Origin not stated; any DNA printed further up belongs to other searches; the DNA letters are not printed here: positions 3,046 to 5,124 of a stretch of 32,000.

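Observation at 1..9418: Low-GC accessory island: a lic-type surface-glycan decoration locus with a non-canonical parts list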

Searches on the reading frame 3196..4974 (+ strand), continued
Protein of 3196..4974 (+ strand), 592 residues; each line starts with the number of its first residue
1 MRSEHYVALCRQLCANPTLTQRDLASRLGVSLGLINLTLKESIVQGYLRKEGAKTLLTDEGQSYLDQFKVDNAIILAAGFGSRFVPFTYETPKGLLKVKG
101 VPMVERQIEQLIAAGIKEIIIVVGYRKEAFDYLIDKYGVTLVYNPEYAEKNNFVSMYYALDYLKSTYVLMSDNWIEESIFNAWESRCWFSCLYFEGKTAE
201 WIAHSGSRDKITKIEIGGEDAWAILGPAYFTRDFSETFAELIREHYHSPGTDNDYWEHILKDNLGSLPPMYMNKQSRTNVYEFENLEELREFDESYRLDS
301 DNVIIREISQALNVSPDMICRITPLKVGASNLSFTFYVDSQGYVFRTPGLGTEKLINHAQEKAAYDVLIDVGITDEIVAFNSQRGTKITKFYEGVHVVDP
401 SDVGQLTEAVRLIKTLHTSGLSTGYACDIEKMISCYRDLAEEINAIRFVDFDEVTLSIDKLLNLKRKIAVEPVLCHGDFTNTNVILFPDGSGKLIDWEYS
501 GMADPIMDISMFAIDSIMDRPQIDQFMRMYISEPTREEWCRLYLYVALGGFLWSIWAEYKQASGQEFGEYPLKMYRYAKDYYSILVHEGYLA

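Call 62: search_protein_families(library=pfam, proteins=[L070:2922-4406:+, L070:4467-5747:+, L070:5751-6365:+, L070:6542-7675:+, L070:7817-8689:+, L070:8774-9274:+, L070:11966-13393:+, L070:13444-14328:-, L070:14408-15553:-, L070:15928-16851:-], max_evalue=0.001)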
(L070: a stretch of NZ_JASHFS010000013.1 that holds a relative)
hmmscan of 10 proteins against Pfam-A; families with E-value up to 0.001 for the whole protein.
L070:2922-4406:+ (494 aa): 3 families
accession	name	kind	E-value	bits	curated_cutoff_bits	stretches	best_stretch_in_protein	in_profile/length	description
PF14821.11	Thr_synth_N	-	2.6e-23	82.4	25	1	5-80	2-79/79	Threonine synthase N terminus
PF00291.31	PALP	-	1.4e-12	48.1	35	1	101-413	28-283/295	Pyridoxal-phosphate dependent enzyme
PF24857.1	THR4_C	-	2.8e-05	24.6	27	1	399-449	1-51/85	Threonine synthase, C-terminal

L070:4467-5747:+ (426 aa): 2 families
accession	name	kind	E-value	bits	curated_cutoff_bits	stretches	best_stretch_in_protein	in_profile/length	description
PF01554.23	MatE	-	1.3e-45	155.4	24.9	2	14-172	1-159/161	MatE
PF03023.19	MurJ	-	2.3e-13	50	27.4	2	5-206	196-400/451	Lipid II flippase MurJ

L070:5751-6365:+ (204 aa): 5 families
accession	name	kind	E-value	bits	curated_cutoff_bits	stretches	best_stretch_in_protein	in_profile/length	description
PF13419.12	HAD_2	-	3.3e-31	109.2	23.8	1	7-180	2-176/178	Haloacid dehalogenase-like hydrolase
PF00702.32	Hydrolase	-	4.4e-19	70.1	26.4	1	6-176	4-191/191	haloacid dehalogenase-like hydrolase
PF12710.13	HAD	-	7.3e-10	40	27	1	7-172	2-188/189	haloacid dehalogenase-like hydrolase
PF13242.12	Hydrolase_like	-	2e-08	34.5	22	1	138-180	3-46/75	HAD-hyrolase-like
PF08282.18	Hydrolase_3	-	0.00018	21.8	20.9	0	7-30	2-25/255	haloacid dehalogenase-like hydrolase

L070:6542-7675:+ (377 aa): 2 families
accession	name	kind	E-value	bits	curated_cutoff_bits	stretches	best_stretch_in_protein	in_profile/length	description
PF01476.26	LysM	-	3.1e-10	40.3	20.9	1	49-90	1-41/43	LysM domain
PF23473.1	LysM3_LYK4_5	-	0.00034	21.1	29.3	1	48-89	4-44/48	LYK4/5 LysM3 domain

L070:7817-8689:+ (290 aa): 2 families
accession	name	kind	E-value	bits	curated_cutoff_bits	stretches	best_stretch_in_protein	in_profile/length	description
PF10020.14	DUF2262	-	3.2e-35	122.1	29.8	1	151-287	2-141/142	Uncharacterized protein conserved in bacteria (DUF2262)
PF22886.1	DUF7021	-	2.3e-25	89.3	27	1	16-143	2-123/123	Domain of unknown function (DUF7021)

L070:8774-9274:+ (166 aa): 6 families
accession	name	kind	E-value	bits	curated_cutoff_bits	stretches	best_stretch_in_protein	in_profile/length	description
PF01047.28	MarR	-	2.2e-11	43.9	24.6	1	53-111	1-59/59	MarR family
PF22381.2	Staph_reg_Sar_Rot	-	2e-10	41.1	27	1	43-121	2-80/85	Transcriptional regulator SarA/Rot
PF12802.13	MarR_2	-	3.4e-07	30.8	27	1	51-109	1-60/61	MarR family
PF13601.12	HTH_34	-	7.1e-06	26.5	27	1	57-121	2-67/80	Winged helix DNA-binding domain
PF13412.12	HTH_24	-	3.6e-05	23.7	21.9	1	56-99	4-47/48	Winged helix-turn-helix DNA-binding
PF01022.26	HTH_5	-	0.00012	22.3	22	1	56-100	3-46/47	Bacterial regulatory protein, arsR family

L070:11966-13393:+ (475 aa): 1 family
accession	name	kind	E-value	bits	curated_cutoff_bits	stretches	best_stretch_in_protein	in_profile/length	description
PF02133.21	Transp_cyt_pur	-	1.6e-19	70.5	23.5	1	19-427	2-420/440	Permease for cytosine/purines, uracil, thiamine, allantoin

L070:13444-14328:- (294 aa): 1 family
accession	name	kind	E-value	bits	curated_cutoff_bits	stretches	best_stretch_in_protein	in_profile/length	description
PF06161.16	DUF975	-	1.2e-45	156.7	34.8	1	10-288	1-241/243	Protein of unknown function (DUF975)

L070:14408-15553:- (381 aa): 4 families
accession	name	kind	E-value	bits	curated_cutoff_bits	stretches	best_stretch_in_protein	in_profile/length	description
PF00589.27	Phage_integrase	-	3.4e-26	92.5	27.1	1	176-365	4-171/172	Phage integrase family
PF14659.12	Phage_int_SAM_3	-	1.7e-15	57.4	22.6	1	69-123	1-55/58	Phage integrase, N-terminal SAM-like domain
PF14657.12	Arm-DNA-bind_4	-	6.4e-15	54.9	22.3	1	13-57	1-45/47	Arm DNA-binding domain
PF22022.2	Phage_int_M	-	7.2e-06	26.6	27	1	70-158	1-91/96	Phage integrase central domain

L070:15928-16851:- (307 aa): 3 families
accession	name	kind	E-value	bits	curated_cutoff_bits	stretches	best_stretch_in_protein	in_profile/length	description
PF00929.31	RNase_T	-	3.1e-23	83.6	24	1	6-155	1-161/164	Exonuclease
PF16473.11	Rv2179c-like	-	1.6e-11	44.7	27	1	6-158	3-173/177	3'-5' exoribonuclease Rv2179c-like domain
PF00533.33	BRCT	-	1.2e-05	25.8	21.3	1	217-284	3-62/78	BRCA1 C Terminus (BRCT) domain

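Call 63: search_protein_families(library=ncbifam, proteins=[L001:6148-6855:-, L001:5747-6151:-, L001:3734-5704:-, L001:1634-3613:-, L082:14115-15398:-, L082:8559-9647:+, L082:9647-9907:+], max_evalue=0.001)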
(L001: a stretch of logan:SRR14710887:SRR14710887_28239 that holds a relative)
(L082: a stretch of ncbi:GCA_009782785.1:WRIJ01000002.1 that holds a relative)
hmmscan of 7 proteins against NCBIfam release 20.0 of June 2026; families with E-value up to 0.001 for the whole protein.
L001:6148-6855:- (235 aa): 9 families
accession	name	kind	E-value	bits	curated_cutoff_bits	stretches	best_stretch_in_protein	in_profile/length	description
NF058614.1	PPMAGASynPpgS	equivalog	1.8e-78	263.1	370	1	13-232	1-224/226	polyprenyl-phospho-N-acetylgalactosaminyl synthase PpgS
TIGR04182.1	glyco_TIGR04182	equivalog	5.4e-17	62.1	325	1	15-205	3-191/293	S-layer glycoprotein N-glycosyltransferase AglJ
NF041391.1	DPhHxTase_Halo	equivalog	1.1e-13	50.7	375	1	20-203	3-182/213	dolichyl-phosphate hexose transferase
TIGR03937.1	PgaC_IcaA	equivalog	4.7e-07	29.1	422.3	1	13-116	46-154/407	poly-beta-1,6-N-acetyl-D-glucosamine synthase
NF047588.1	GlcsyltransPgfSStrep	equivalog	1.6e-06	27.5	500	1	17-174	6-168/308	glycosyltransferase PgfS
TIGR04283.1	glyco_like_mftF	equivalog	1.5e-05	24.7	182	1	16-85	3-73/221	TIGR04283 family arsenosugar biosynthesis glycosyltransferase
NF010496.0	PRK13915.1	equivalog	7.5e-05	22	262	1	16-65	35-90/307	glucosyl-3-phosphoglycerate synthase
TIGR03965.1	mycofact_glyco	equivalog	0.00026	20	280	1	11-88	73-158/467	mycofactocin biosynthesis glycosyltransferase MftF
TIGR03469.1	HpnB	hypoth_equivalog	0.00055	19.1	379.25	0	13-119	45-167/386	hopene-associated glycosyltransferase HpnB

L001:5747-6151:- (134 aa): 0 families

L001:3734-5704:- (656 aa): 0 families

L001:1634-3613:- (659 aa): 0 families

L082:14115-15398:- (427 aa): 0 families

L082:8559-9647:+ (362 aa): 0 families

L082:9647-9907:+ (86 aa): 0 families
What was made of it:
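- Closest known: Mycobacterial PpgS/Rv3632/Rv3779 three-component arabinogalactan GalN modification. Same: The left-flank GT2 matches PpgS over its full length (263 bits, call 63).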

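Call 91: predict_structure(alignment_id=A1)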
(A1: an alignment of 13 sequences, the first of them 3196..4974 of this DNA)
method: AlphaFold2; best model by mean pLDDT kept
length: 592 residues; sequences in the alignment: 13
mean_pLDDT: 89.4   pTM: 0.79
mean pLDDT of the five models: 89.4, 88.6, 87.5, 86.0, 85.7
residues with pLDDT >= 90: 368; 70-90: 198; 50-70: 22; < 50: 4
segments of 3 or more residues with pLDDT < 50: none
pLDDT, mean of each block of 10 residues (from residue 1): 83 91 90 93 93 92 94 82 76 87 94 97 86 95 79 90 96 91 95 92 93 95 95 96 90 89 95 92 85 79 89 91 67 86 87 80 88 91 90 90 93 92 82 91 89 96 90 83 91 83 84 92 96 95 96 91 73 95 96 86
secondary structure, 60 per line:
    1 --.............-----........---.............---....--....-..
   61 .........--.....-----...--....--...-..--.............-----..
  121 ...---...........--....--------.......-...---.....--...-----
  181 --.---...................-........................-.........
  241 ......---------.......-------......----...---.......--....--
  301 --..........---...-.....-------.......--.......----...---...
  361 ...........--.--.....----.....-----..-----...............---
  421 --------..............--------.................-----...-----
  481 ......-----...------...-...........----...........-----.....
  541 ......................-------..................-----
elements in order: H3-15 H21-28 H32-44 E48-51 E54-57 H59-68 E72-76 H87-90 H103-113 E119-123 H127-137 E140-143 H152-158 E166-170 E173-175 E187-205 E210-230 H232-246 H256-262 E270-275 E280-282 H286-292 H295-298 H303-312 E320-324 E332-338 E341-347 H358-371 E377-381 E386-390 H403-417 H429-442 H451-467 E473-475 E484-486 E492-494 E501-503 H505-515 H520-530 H536-562 H570-587

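Call 94: fold_search(model_id=the predicted structure, library=pdb)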
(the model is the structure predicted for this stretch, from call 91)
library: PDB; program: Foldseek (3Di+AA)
matches with E <= 10: 1861; with E <= 0.001: 757
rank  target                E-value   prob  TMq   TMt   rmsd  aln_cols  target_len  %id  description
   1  1jyk                  3.0e-22  1.00  0.37  0.93   1.4       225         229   36  Catalytic Mechanism of CTP:phosphocholine Cytidylyltransferase from Streptococcus pneumoniae (LicC) (released 2002-02-22)
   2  1jyl_A                5.1e-21  1.00  0.37  0.94   1.4       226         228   36  Catalytic Mechanism of CTP:phosphocholine Cytidylyltransferase from Streptococcus pneumoniae (LicC) (released 2002-02-22)
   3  4r77_A                5.7e-21  1.00  0.43  0.86   2.8       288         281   25  Crystal structure of choline kinase LicA from Streptococcus pneumoniae (released 2015-08-12)
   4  4r7b_B                1.3e-20  1.00  0.43  0.85   2.9       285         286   26  Crystal structure of pneumococcal LicA in complex with choline (released 2015-08-12)
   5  4r77_B                2.0e-20  1.00  0.42  0.85   2.8       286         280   26  Crystal structure of choline kinase LicA from Streptococcus pneumoniae (released 2015-08-12)
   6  4r78                  1.0e-19  1.00  0.43  0.85   3.2       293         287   24  Crystal structure of LicA in complex with AMP (released 2015-08-12)
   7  3dxq_B                2.6e-16  1.00  0.40  0.75   3.7       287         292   19  Crystal structure of choline/ethanolamine kinase family protein (NP_106042.1) from MESORHIZOBIUM LOTI at 2.55 A resolu (released 2008-08-05)
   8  3dxq_A                4.9e-16  1.00  0.38  0.72   3.5       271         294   20  Crystal structure of choline/ethanolamine kinase family protein (NP_106042.1) from MESORHIZOBIUM LOTI at 2.55 A resolu (released 2008-08-05)
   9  6pd2_C                3.2e-13  1.00  0.32  0.31  21.9       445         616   13  PntC-AEPT: fusion protein of phosphonate-specific cytidylyltransferase and 2-aminoethylphosphonate (AEP) transaminase  (released 2019-08-07)
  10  2qg7_A                1.2e-12  1.00  0.38  0.57   6.6       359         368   18  Plasmodium vivax ethanolamine kinase Pv091845 (released 2007-07-24)
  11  6pd2_A                1.4e-12  1.00  0.33  0.31  22.6       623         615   13  PntC-AEPT: fusion protein of phosphonate-specific cytidylyltransferase and 2-aminoethylphosphonate (AEP) transaminase  (released 2019-08-07)
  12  2qg7_E                1.8e-12  1.00  0.39  0.59   6.3       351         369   18  Plasmodium vivax ethanolamine kinase Pv091845 (released 2007-07-24)
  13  2qg7_B                2.1e-12  1.00  0.40  0.62   9.3       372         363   17  Plasmodium vivax ethanolamine kinase Pv091845 (released 2007-07-24)
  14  2qg7_D                2.4e-12  1.00  0.38  0.58   9.6       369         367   18  Plasmodium vivax ethanolamine kinase Pv091845 (released 2007-07-24)
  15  6pd2_D                2.4e-12  1.00  0.32  0.32  23.3       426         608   15  PntC-AEPT: fusion protein of phosphonate-specific cytidylyltransferase and 2-aminoethylphosphonate (AEP) transaminase  (released 2019-08-07)
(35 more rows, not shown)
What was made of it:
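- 3196..4974 (+): LicCA2: a winged-helix + LicC + LicA fusion of the choline type. AF2 pLDDT 89; winged helix at residues 3-57; LicC TMt 0.93, rmsd 1.4 A; LicA TMt 0.86 (calls 91, 94).
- On Lic pathway: LicC (CTP:phosphocholine cytidylyltransferase): ORF3 against 1JYK: TMt 0.93, rmsd 1.4 A, 36% identity (call 94).
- On Lic pathway: LicA (choline kinase): Fold TMt 0.85-0.86 to 4R77 for ORF3 (call 94).
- On AmgK/MurU sugar recycling: MurU TMt 0.71-0.74 against 0.93 for LicC (call 94).
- Closest known: Pneumococcal / Haemophilus lic pathway. Same: ORF3's domains superpose on LicC (1.4 A) and LicA (call 94).
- Fold of ORF3: LicC TMt 0.93-0.94 at 1.4 A; LicA 0.85-0.86 (call 94). Fold TMt is 0.93 for LicC against 0.71-0.74 for MurU (call 94).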
